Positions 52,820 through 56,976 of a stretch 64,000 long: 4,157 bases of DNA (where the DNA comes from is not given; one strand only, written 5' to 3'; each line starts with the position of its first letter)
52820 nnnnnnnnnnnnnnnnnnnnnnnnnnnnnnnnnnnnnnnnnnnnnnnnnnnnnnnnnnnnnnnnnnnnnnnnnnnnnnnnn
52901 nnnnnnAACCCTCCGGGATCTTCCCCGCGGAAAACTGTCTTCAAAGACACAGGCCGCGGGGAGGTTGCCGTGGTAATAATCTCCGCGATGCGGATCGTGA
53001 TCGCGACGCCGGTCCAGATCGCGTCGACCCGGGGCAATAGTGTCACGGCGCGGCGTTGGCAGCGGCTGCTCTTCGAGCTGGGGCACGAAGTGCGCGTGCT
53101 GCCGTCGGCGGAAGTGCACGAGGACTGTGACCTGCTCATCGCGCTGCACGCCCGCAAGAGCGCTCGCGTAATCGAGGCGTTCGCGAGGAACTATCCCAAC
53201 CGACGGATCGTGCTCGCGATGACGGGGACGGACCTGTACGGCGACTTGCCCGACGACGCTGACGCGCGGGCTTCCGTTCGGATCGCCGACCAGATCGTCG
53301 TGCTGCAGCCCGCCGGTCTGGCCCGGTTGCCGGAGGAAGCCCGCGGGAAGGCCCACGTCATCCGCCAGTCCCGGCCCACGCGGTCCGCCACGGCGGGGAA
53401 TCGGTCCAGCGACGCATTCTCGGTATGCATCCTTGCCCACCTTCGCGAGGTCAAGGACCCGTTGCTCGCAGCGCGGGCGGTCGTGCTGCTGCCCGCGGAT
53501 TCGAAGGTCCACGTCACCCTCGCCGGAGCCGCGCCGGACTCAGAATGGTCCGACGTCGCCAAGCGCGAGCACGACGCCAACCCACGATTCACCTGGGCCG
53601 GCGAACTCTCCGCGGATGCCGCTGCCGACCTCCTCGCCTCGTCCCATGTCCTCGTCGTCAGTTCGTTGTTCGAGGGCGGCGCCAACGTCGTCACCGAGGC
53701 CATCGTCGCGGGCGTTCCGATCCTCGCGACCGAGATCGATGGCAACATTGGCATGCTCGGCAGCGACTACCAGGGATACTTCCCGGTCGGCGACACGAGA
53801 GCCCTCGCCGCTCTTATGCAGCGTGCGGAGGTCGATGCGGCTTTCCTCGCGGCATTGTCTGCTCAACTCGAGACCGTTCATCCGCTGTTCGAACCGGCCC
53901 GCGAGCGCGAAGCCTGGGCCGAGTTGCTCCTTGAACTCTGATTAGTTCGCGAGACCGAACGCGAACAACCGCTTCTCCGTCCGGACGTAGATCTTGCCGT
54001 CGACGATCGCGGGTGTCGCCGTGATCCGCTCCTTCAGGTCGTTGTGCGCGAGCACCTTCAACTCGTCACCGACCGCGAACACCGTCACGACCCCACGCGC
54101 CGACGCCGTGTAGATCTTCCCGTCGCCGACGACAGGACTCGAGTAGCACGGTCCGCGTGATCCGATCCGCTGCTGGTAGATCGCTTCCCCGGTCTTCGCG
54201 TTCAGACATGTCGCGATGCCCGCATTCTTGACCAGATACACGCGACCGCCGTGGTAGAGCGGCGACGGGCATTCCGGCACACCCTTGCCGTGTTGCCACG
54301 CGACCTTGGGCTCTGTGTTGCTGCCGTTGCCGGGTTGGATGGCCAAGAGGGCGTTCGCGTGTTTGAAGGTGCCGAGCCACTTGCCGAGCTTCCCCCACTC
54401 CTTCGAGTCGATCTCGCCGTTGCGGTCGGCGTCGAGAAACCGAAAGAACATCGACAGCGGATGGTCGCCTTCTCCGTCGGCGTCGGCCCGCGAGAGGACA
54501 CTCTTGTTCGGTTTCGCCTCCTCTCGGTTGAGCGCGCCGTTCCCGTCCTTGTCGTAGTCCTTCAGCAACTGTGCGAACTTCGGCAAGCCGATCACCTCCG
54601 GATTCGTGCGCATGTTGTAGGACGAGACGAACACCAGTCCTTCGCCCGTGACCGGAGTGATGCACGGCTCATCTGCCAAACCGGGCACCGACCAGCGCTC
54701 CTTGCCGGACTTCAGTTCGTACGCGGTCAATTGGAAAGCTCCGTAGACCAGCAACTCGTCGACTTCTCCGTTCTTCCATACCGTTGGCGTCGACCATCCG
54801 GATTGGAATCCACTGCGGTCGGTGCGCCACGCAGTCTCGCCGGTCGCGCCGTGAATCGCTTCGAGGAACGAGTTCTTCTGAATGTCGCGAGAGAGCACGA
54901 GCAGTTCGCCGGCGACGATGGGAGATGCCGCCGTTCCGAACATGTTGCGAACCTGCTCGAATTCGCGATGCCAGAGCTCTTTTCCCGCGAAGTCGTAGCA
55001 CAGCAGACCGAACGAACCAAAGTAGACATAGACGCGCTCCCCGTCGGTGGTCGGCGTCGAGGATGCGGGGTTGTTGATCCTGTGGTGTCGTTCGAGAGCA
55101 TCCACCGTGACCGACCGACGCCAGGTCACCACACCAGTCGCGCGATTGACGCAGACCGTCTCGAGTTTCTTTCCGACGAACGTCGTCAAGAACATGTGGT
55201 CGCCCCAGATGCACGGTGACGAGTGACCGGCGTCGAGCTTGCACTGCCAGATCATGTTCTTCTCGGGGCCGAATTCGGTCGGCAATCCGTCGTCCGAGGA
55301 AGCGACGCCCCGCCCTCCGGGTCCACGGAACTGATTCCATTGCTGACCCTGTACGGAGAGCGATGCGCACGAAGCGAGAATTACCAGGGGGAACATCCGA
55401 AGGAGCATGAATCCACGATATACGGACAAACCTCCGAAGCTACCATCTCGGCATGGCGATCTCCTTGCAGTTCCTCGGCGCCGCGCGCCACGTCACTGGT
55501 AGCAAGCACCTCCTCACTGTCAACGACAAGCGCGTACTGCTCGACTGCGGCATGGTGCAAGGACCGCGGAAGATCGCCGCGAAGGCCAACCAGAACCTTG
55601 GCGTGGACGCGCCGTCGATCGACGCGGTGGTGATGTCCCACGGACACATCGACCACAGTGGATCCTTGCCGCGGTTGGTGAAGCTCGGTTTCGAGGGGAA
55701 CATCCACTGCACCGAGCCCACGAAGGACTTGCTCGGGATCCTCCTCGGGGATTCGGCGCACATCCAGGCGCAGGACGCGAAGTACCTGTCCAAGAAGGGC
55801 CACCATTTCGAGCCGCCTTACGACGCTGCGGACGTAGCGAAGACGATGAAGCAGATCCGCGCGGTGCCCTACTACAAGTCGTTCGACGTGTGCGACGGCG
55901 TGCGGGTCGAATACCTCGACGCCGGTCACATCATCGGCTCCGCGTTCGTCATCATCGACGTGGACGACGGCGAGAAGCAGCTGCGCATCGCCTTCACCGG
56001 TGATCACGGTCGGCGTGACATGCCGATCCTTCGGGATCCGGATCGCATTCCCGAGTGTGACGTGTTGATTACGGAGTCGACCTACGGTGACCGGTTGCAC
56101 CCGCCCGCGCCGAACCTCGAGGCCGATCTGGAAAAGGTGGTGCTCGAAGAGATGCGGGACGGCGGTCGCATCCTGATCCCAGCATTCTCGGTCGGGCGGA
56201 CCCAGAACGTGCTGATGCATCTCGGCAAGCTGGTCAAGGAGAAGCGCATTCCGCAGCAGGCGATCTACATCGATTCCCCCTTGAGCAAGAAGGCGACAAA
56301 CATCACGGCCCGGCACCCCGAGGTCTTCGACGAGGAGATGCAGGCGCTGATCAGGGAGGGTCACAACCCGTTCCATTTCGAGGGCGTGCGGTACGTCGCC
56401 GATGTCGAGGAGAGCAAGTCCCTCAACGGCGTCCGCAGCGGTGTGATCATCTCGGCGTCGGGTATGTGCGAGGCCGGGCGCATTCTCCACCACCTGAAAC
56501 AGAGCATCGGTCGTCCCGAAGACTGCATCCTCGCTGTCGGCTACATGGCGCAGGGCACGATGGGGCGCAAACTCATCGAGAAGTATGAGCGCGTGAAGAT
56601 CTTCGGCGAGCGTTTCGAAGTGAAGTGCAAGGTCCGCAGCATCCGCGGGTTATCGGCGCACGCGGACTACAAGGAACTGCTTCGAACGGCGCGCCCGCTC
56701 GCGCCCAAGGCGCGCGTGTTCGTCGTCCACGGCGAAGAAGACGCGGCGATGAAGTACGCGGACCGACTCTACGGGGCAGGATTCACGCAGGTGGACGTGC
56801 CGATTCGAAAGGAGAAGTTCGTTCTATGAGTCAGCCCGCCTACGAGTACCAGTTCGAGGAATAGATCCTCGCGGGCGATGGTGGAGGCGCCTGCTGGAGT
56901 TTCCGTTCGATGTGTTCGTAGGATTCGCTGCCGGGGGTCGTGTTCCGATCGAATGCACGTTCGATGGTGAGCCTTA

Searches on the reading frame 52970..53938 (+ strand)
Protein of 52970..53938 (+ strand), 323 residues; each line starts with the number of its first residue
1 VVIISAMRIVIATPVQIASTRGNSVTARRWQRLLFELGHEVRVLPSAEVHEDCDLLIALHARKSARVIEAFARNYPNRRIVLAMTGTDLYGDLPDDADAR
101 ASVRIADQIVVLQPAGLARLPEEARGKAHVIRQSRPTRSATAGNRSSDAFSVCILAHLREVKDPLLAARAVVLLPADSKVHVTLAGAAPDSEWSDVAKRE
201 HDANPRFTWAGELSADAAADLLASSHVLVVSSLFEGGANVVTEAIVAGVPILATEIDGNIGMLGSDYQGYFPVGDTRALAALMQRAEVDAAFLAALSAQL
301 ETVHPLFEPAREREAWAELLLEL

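Call 42: search_protein_families(library=pfam, proteins=[window:52970-53938:+], max_evalue=0.00001)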
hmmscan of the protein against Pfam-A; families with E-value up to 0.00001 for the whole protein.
window:52970-53938:+ (323 aa): 3 families
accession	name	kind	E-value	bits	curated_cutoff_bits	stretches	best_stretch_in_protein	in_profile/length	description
PF00534.26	Glycos_transf_1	-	9.6e-15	55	26.4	1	147-289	13-158/172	Glycosyl transferases group 1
PF13692.12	Glyco_trans_1_4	-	2.4e-13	51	27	1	153-285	5-138/142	Glycosyl transferases group 1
PF20706.3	GT4-conflict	-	9.9e-06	25.2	26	0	146-307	194-362/385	Family 4 Glycosyltransferase in conflict systems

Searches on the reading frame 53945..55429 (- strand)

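Call 42: search_protein_families(library=pfam, proteins=[window:53945-55429:-], max_evalue=0.00001)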
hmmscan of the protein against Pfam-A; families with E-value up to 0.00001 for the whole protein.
window:53945-55429:- (495 aa): 4 families
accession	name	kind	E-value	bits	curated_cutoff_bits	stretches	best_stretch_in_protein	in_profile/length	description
PF13360.13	PQQ_2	-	6.3e-23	82.1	27.6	1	92-273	5-179/233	Outer membrane protein assembly factor BamB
PF13570.13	Beta-prop_ACSF4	-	8.1e-10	39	133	0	374-478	165-266/329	Beta-alanine-activating enzyme, beta-propeller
PF00036.39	EF-hand_1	-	2.6e-07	30.1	25.4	0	327-347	4-24/29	EF hand domain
PF13405.12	EF-hand_6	-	1.3e-06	28.1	25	0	327-348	4-25/30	EF-hand domain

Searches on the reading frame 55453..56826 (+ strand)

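Call 42: search_protein_families(library=pfam, proteins=[window:55453-56826:+], max_evalue=0.00001)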
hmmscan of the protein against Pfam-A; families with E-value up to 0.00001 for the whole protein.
window:55453-56826:+ (458 aa): 5 families
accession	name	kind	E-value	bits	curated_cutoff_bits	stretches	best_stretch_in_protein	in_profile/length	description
PF10996.14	Beta-Casp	-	4.1e-32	111.7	27.7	1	250-374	1-120/120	Beta-Casp domain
PF07521.17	RMMBL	-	1.5e-14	54.2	21.6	1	389-441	3-55/63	Zn-dependent metallo-hydrolase RNA specificity domain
PF00753.33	Lactamase_B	-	5e-11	43.3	22.7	1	20-102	10-90/196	Metallo-beta-lactamase superfamily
PF16661.11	Lactamase_B_6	-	6.2e-09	35.9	27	1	20-169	1-150/193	Metallo-beta-lactamase superfamily domain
PF12706.13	Lactamase_B_2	-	4.2e-08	33.5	27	1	27-94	2-70/200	Beta-lactamase superfamily domain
